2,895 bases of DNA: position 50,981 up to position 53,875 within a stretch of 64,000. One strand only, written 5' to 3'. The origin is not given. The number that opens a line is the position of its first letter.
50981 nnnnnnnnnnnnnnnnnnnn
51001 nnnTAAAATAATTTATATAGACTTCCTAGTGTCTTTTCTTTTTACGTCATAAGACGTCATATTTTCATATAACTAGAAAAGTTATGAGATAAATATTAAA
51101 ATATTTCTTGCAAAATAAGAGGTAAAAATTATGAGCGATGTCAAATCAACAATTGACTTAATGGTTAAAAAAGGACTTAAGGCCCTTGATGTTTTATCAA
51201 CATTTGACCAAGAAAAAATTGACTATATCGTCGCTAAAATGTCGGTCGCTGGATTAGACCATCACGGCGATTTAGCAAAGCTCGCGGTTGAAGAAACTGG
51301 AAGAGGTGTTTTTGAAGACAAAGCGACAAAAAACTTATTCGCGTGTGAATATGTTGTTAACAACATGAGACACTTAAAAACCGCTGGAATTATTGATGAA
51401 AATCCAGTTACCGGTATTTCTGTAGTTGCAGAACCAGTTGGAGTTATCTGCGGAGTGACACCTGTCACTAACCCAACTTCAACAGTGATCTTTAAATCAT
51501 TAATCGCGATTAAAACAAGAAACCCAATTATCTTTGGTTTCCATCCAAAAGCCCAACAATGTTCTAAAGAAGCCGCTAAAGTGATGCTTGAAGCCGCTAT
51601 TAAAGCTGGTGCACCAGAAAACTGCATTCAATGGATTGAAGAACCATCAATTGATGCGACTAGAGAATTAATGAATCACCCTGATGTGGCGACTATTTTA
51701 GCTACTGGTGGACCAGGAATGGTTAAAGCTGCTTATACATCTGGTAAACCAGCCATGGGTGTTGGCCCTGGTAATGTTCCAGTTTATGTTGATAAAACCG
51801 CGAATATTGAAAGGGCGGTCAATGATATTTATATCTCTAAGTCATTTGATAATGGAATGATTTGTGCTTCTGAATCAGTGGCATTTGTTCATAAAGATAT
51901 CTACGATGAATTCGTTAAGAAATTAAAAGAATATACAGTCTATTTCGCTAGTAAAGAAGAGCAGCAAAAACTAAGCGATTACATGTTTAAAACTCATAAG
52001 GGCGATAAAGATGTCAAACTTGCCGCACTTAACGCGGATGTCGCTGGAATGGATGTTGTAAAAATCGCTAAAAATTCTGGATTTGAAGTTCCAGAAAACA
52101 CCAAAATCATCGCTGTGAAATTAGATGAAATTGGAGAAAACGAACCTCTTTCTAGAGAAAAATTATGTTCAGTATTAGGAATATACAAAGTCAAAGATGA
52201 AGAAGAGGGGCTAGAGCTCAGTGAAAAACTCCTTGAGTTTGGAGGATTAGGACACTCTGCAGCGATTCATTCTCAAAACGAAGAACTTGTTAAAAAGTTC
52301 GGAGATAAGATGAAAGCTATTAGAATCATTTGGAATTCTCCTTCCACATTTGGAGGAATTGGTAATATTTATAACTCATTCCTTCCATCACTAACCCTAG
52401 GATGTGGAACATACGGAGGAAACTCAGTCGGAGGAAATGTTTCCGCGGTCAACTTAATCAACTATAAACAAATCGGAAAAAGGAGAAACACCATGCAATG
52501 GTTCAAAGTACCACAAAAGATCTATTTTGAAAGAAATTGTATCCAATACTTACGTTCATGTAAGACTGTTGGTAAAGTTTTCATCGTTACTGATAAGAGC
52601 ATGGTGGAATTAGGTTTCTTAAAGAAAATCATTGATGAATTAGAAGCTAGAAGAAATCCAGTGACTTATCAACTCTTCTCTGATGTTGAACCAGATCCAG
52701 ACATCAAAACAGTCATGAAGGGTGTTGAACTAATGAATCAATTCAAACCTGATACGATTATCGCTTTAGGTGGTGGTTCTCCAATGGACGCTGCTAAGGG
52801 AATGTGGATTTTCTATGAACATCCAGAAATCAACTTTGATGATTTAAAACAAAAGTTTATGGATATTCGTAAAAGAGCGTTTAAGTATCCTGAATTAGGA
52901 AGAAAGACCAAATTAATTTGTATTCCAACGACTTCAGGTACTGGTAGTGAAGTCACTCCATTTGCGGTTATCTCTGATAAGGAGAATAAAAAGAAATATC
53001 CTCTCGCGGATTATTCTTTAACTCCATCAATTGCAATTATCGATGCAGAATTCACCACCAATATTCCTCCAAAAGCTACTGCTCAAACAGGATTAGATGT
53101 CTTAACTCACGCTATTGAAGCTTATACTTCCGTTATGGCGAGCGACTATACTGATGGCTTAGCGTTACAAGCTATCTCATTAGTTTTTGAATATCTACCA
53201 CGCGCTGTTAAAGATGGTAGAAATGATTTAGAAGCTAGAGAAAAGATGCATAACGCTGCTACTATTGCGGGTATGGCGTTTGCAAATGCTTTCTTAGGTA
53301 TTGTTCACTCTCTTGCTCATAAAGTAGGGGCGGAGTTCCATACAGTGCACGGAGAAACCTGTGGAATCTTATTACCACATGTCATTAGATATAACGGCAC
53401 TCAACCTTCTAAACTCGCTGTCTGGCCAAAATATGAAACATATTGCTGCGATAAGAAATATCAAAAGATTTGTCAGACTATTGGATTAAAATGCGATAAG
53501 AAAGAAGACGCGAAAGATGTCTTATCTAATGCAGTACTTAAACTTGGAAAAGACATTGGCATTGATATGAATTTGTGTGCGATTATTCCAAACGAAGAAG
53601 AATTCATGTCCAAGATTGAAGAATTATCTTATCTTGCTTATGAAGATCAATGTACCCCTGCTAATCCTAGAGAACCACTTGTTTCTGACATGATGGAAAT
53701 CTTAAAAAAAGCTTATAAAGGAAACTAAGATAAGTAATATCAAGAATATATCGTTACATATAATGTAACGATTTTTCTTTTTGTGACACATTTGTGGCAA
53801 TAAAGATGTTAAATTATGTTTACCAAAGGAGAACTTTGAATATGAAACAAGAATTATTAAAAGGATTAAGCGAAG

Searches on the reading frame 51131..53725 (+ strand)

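Call 12: search_protein_families(library=pfam, proteins=[window:51131-53725:+], max_evalue=0.001)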
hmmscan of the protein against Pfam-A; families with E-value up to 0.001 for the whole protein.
window:51131-53725:+ (865 aa): 4 families
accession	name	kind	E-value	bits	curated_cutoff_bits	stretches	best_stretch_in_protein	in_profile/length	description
PF25137.1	ADH_Fe_C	-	6.2e-60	202.7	27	1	650-862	1-194/194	Fe-containing alcohol dehydrogenase family, C-terminal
PF00465.25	Fe-ADH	-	4.4e-47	160.2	31.3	1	461-638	1-167/168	Iron-containing alcohol dehydrogenase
PF00171.27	Aldedh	-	2.2e-29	102.8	23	1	6-407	29-428/461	Aldehyde dehydrogenase family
PF13685.12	Fe-ADH_2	-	6e-05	23.5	28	1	472-556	12-91/149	Iron-containing alcohol dehydrogenase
